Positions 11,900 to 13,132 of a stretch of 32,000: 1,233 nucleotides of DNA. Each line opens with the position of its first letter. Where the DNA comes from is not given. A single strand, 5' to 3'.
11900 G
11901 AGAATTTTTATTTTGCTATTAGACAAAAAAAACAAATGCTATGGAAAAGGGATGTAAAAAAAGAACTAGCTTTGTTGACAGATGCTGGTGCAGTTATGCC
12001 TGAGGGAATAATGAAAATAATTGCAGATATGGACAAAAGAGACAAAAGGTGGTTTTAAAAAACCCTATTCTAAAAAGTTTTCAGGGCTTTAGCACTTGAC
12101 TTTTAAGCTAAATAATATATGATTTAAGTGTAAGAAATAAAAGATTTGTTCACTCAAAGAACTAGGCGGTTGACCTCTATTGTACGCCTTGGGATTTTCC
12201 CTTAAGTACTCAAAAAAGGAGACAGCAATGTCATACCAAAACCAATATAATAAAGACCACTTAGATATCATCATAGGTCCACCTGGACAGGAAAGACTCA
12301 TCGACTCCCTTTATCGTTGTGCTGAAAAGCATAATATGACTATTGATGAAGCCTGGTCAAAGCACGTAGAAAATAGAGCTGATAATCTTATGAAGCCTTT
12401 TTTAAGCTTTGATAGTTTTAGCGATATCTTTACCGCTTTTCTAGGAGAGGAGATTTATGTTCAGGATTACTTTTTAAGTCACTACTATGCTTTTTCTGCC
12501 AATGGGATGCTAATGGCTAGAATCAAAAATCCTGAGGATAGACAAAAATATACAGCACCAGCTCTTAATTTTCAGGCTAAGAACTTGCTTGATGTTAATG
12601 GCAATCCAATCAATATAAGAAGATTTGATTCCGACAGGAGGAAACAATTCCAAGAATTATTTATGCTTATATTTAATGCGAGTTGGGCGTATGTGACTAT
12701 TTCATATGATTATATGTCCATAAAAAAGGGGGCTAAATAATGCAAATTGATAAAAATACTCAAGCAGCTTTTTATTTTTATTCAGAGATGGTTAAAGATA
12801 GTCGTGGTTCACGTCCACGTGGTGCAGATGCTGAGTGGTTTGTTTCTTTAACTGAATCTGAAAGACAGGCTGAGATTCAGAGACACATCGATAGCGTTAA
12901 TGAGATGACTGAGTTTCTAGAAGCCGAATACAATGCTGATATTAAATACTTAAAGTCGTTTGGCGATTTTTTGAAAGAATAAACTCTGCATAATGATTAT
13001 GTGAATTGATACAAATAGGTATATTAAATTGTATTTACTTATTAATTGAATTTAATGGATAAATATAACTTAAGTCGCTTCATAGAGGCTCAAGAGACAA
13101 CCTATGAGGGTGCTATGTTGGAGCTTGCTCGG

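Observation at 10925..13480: Integrase-proximal module of four unrecognisable genes (2-TM protein, coupled pair, DUF1810): candidate defence or accessory cargo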

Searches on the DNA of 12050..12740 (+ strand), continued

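Call 87: search_rna_families(sources=[L030, L031, L057, L094, L068, L085, L097, L054, L029, L041, L087, L017, L025, L028, L061, L062], threshold=evalue, max_evalue=0.1, show_alignments=0)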
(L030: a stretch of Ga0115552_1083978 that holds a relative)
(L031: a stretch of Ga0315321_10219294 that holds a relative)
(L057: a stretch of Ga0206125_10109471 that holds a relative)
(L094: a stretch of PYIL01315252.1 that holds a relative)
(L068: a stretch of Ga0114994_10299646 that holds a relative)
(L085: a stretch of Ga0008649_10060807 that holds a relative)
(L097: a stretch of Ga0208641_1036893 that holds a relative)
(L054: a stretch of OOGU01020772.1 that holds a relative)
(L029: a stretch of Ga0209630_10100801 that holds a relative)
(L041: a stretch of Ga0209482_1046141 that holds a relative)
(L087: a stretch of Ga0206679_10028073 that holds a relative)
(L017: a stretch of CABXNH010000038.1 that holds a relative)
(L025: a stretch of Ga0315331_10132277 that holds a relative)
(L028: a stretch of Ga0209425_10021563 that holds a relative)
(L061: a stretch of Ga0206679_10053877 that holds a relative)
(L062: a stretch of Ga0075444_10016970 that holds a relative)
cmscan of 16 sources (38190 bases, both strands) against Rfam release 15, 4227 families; matches with E-value up to 0.1: 11.
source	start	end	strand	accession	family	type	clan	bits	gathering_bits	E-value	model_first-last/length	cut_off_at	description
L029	364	433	+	RF01826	SAM_V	Cis-reg; riboswitch;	-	40.7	41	0.0026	1-66/66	no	SAM-V (S-adenosyl methionine) riboswitch aptamer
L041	1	59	+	RF01826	SAM_V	Cis-reg; riboswitch;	-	40.1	41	0.0034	10-66/66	5'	SAM-V (S-adenosyl methionine) riboswitch aptamer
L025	229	298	+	RF01826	SAM_V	Cis-reg; riboswitch;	-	38.3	41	0.0081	1-66/66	no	SAM-V (S-adenosyl methionine) riboswitch aptamer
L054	459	528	+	RF01826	SAM_V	Cis-reg; riboswitch;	-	36.9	41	0.017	1-66/66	no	SAM-V (S-adenosyl methionine) riboswitch aptamer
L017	1515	1584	+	RF01826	SAM_V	Cis-reg; riboswitch;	-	34.5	41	0.055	1-66/66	no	SAM-V (S-adenosyl methionine) riboswitch aptamer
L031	364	433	+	RF01826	SAM_V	Cis-reg; riboswitch;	-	34.2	41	0.063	1-66/66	no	SAM-V (S-adenosyl methionine) riboswitch aptamer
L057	532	601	+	RF01826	SAM_V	Cis-reg; riboswitch;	-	34.2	41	0.063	1-66/66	no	SAM-V (S-adenosyl methionine) riboswitch aptamer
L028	1076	1145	+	RF01826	SAM_V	Cis-reg; riboswitch;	-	34.2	41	0.063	1-66/66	no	SAM-V (S-adenosyl methionine) riboswitch aptamer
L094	343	409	+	RF01826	SAM_V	Cis-reg; riboswitch;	-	33.5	41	0.089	1-66/66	no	SAM-V (S-adenosyl methionine) riboswitch aptamer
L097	553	619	+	RF01826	SAM_V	Cis-reg; riboswitch;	-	33.4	41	0.094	1-66/66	no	SAM-V (S-adenosyl methionine) riboswitch aptamer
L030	1273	1318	-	RF00089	SNORD31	Gene; snRNA; snoRNA; CD-box;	CL00053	26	40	0.099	1-69/69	no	Small nucleolar RNA SNORD31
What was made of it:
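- On SAM-V riboswitch (RF01826): Types B and D score 33-40.7 bits (call 87).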

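Call 94: search_with_rna_model(model_id=R1, sources=[L102, L103, L104, L105, L106, L107, L108, L109, L110, L111, L112, L113, L114, L115, L116, L117, L118, L119, L120, L121, L122, L123, L124, L125, L126, L127, L128, L129, L130, L131, L132, L133, L134, L135, L136, L137, L138, L139, L140, L141, L142, L143, L144, L145, L146, L100, L101], max_evalue=0.01)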
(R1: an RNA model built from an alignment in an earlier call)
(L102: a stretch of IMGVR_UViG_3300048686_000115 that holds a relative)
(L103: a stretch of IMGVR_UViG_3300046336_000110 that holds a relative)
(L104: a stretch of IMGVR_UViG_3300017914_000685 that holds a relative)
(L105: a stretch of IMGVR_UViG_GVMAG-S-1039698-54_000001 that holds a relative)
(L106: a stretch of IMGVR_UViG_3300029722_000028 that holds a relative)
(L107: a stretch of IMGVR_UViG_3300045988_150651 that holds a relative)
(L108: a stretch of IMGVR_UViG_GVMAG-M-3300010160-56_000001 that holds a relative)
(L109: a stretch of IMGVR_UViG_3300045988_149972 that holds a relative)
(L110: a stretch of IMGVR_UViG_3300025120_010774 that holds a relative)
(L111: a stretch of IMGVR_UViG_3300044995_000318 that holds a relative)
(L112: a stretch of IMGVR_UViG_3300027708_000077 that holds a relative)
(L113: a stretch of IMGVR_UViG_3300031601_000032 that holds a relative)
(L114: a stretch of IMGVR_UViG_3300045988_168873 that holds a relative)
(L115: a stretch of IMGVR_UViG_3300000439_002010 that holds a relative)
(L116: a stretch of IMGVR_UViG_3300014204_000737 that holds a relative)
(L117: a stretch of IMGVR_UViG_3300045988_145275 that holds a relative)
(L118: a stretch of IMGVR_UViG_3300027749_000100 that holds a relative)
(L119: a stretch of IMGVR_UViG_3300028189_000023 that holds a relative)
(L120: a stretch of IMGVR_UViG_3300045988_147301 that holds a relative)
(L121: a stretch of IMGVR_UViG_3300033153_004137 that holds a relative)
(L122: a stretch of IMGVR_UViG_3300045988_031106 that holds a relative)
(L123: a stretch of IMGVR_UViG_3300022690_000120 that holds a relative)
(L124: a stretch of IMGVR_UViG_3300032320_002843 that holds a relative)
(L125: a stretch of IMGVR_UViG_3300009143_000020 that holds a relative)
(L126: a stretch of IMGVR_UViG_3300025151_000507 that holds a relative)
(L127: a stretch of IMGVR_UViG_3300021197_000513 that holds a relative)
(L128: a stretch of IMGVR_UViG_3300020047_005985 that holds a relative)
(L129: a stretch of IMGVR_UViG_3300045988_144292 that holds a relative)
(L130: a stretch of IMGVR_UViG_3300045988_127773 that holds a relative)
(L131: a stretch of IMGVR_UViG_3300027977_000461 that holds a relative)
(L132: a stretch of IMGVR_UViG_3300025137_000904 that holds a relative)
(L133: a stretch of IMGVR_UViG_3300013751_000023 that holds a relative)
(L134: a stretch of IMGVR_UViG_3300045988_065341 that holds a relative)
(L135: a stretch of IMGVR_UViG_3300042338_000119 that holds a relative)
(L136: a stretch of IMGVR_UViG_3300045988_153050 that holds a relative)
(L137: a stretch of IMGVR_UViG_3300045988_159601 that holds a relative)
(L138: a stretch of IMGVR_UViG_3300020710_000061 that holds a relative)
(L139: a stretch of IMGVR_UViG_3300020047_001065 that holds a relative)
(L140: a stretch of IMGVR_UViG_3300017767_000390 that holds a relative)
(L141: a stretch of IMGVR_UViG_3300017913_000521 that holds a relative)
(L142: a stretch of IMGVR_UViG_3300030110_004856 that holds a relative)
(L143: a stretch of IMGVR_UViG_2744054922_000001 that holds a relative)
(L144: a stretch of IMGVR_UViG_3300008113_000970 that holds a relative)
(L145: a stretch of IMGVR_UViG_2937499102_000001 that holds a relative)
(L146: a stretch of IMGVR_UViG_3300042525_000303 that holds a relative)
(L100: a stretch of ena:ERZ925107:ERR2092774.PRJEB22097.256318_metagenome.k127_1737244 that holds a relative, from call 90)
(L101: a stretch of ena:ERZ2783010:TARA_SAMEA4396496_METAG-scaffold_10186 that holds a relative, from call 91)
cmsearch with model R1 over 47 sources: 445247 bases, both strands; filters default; matches with E-value up to 0.01: 1.
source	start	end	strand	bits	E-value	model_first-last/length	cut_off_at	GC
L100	1005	1107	+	92.7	6.9e-20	1-103/103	no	0.4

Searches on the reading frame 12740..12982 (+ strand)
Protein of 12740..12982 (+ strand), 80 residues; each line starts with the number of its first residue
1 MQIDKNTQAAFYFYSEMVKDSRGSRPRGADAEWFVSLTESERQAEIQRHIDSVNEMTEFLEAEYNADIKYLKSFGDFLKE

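Call 6: search_protein_families(library=pfam, proteins=[window:12740-12982:+], max_evalue=1)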
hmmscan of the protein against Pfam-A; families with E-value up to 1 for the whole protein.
window:12740-12982:+ (80 aa): 0 families

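Call 7: search_protein_families(library=padloc, proteins=[window:12740-12982:+], max_evalue=1)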
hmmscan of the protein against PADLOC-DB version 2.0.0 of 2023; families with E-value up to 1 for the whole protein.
window:12740-12982:+ (80 aa): 0 families

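Call 8: search_protein_families(library=phrogs, proteins=[window:12740-12982:+], max_evalue=1)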
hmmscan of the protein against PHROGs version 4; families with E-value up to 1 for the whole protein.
window:12740-12982:+ (80 aa): 2 families
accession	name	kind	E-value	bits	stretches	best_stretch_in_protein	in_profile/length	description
phrog_28907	-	unknown function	0.022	16.1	1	2-56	15-67/86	-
phrog_38323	-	unknown function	0.074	14.1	1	17-69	26-80/137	-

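Call 9: search_protein_families(library=ncbifam, proteins=[window:12740-12982:+], max_evalue=1)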
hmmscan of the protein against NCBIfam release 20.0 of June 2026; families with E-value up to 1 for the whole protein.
window:12740-12982:+ (80 aa): 0 families

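Call 15: find_homologous_proteins(query=window:12740-12982:+)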
Query window:12740-12982:+ (80 aa): 177 proteins with E <= 0.001 among 177 candidates; the best 120 are listed.
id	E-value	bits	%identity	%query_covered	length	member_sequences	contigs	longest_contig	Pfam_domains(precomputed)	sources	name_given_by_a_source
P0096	7.7e-42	158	96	96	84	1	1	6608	-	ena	-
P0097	7.7e-42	158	96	96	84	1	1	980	-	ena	-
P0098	1.1e-41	157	95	96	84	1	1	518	-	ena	-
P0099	1.7e-41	157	94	99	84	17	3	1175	-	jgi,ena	-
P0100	3.6e-41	156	92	99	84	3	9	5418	-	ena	-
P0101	6.3e-41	155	92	99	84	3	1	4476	-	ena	-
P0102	1.7e-40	153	94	96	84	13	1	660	-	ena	-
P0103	3.2e-40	153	92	96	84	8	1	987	-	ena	-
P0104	9.9e-40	151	92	96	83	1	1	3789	-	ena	-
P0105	1.0e-39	151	91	96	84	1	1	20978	-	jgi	jgi:hypothetical protein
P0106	1.8e-39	150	89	99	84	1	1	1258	-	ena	-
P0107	2.9e-39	150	90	96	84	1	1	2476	-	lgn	-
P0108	3.6e-39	149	90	96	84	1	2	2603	-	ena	-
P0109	3.7e-39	149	90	96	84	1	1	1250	-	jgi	jgi:hypothetical protein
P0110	3.9e-39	149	90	96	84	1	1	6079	-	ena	-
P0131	1.1e-37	145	88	96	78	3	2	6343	-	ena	-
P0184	6.0e-35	136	82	96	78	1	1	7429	-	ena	-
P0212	7.0e-34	132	79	96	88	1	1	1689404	-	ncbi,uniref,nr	ncbi:hypothetical protein [Candidatus Thioglobus sp. NP1]|uniref:hypothetical protein n=1 Tax=Candid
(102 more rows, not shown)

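Call 19: find_encoding_contigs(protein=P0212, flank=10000, max_places=3)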
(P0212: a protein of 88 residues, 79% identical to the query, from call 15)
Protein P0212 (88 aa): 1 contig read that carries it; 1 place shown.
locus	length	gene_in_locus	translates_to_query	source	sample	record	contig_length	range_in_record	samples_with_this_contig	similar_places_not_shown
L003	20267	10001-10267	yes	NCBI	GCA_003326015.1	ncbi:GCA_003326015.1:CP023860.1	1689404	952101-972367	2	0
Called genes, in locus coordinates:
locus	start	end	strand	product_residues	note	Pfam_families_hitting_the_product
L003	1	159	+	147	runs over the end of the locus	PF03918:CcmH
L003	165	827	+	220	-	-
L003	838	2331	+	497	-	PF01336:tRNA_anti-codon, PF00152:tRNA-synt_2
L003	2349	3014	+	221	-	PF02224:Cytidylate_kin, PF13189:Cytidylate_kin2 (faint)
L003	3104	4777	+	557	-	PF21710:Spt6_S1 (faint), PF00575:S1, PF03074:GCS (faint), PF00575:S1, PF23459:S1_RRP5 (weak), PF00575:S1, PF23459:S1_RRP5 (weak)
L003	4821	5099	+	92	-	PF00216:Bac_DNA_binding, PF18291:HU-HIG (weak)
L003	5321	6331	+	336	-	PF00589:Phage_integrase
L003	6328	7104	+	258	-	-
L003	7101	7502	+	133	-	-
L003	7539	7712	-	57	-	-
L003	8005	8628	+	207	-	-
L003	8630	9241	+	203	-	PF27148:Slr1353_N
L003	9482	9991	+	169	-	-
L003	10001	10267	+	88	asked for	-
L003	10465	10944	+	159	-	-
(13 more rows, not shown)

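Call 20: find_encoding_contigs(protein=P0105, flank=10000, max_places=3)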
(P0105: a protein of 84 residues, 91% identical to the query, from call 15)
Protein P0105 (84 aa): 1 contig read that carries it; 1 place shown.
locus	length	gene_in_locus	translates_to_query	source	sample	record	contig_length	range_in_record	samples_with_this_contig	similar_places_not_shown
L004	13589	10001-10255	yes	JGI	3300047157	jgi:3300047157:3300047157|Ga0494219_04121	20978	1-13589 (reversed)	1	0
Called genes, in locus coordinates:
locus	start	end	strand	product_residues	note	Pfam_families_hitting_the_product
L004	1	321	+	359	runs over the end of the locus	PF01817:CM_2, PF00800:PDT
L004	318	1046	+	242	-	PF00155:Aminotran_1_2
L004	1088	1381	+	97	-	PF00155:Aminotran_1_2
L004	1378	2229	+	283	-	PF01210:NAD_Gly3P_dh_N (weak), PF03446:NAD_binding_2 (weak), PF03807:F420_oxidored, PF07991:KARI_N (weak), PF02153:PDH_N, PF20463:PDH_C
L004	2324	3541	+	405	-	PF00275:EPSP_synthase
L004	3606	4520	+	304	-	PF10502:Peptidase_S26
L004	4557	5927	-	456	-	PF22694:CtpB_N-like (weak), PF00595:PDZ, PF13180:PDZ_2, PF17820:PDZ_6, PF03572:Peptidase_S41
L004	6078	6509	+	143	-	PF00565:SNase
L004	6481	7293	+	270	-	PF16747:Adhesin_E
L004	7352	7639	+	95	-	-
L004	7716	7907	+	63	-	PF14255:Zn_ribbon_21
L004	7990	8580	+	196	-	-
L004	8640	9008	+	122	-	PF13442:Cytochrome_CBB3, PF00034:Cytochrom_C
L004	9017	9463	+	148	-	PF14342:DUF4396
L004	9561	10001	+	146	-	-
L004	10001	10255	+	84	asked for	-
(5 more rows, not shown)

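Call 89: find_encoding_contigs(protein=P0184, flank=6000, max_places=2)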
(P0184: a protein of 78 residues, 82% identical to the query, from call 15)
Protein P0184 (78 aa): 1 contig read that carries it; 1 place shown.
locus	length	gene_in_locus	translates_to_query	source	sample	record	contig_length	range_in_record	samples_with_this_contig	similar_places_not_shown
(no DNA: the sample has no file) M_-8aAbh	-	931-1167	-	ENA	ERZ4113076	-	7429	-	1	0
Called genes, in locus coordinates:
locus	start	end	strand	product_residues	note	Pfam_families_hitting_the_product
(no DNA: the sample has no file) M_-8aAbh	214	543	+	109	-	-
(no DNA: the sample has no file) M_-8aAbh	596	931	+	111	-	-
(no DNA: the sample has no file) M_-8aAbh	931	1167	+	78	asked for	-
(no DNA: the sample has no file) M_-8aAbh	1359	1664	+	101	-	PF27806:HxsD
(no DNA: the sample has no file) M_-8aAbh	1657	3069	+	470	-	PF13353:Fer4_12, PF04055:Radical_SAM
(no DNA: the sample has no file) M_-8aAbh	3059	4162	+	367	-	PF04055:Radical_SAM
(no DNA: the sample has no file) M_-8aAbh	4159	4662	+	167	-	-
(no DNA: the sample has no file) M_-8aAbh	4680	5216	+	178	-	PF01471:PG_binding_1 (weak)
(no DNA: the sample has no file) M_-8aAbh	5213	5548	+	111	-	PF27798:His-Xaa-Ser_sys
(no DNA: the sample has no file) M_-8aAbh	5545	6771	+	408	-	PF03150:CCP_MauG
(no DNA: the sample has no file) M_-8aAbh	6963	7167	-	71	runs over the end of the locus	-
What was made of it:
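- In one other context it follows a 111-aa gene whose relation to P2 was not tested (call 89).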

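Call 90: find_encoding_contigs(protein=P0096, flank=6000, max_places=2)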
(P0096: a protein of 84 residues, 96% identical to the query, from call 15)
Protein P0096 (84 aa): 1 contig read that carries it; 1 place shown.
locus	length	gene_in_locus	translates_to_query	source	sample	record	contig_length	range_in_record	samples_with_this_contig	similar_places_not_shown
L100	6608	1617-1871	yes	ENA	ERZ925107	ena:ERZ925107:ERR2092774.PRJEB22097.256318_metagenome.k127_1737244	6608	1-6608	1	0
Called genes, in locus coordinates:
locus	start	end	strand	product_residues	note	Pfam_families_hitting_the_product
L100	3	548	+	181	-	?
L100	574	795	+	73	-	-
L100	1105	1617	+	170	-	-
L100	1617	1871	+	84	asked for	-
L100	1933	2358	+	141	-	PF08837:DUF1810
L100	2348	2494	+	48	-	-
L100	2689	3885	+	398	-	PF09903:DUF2130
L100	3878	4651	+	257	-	PF07460:NUMOD3 (weak)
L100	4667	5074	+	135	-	-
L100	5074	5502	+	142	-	-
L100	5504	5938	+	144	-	-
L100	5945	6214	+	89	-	-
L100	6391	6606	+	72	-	?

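Call 91: find_encoding_contigs(protein=P0131, flank=6000, max_places=2)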
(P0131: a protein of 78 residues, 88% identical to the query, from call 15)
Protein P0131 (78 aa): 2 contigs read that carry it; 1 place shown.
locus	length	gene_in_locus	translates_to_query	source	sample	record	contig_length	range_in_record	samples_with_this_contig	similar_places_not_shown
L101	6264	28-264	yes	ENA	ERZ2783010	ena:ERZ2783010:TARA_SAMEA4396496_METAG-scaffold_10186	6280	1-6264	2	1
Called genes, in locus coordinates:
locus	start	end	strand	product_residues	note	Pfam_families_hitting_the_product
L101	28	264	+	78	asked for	-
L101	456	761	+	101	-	PF27806:HxsD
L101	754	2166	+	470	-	PF13353:Fer4_12, PF04055:Radical_SAM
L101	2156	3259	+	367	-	PF04055:Radical_SAM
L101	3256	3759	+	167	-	-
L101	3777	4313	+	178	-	PF01471:PG_binding_1 (weak)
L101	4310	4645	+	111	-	PF27798:His-Xaa-Ser_sys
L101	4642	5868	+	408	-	PF03150:CCP_MauG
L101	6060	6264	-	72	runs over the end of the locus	?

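Call 108: search_solved_structures(query=A5, max_evalue=10)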
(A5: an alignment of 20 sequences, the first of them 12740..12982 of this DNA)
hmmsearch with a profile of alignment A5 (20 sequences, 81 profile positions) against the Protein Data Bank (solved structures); distinct sequences matched with E-value up to 10: 4.
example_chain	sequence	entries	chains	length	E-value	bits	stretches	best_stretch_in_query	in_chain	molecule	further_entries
7ns8_A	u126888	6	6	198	0.63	13.3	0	44-75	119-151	Triphosphate tunnel metalloenzyme Saci_0718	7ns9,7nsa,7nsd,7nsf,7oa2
3kdq_A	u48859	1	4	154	0.78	13.1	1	15-67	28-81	uncharacterized conserved protein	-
3ctd_A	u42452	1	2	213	1.3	12.3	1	3-41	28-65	Putative ATPase, AAA family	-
7v40_A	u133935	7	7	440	1.5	12.1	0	7-31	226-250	p450tol monooxygenase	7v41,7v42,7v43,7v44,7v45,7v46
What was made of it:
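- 12740..12982 (+): P3: 80-aa acidic protein, translationally coupled to P2 (TAATG). An optional partner. No PDB or family match (calls 6-9, 108).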
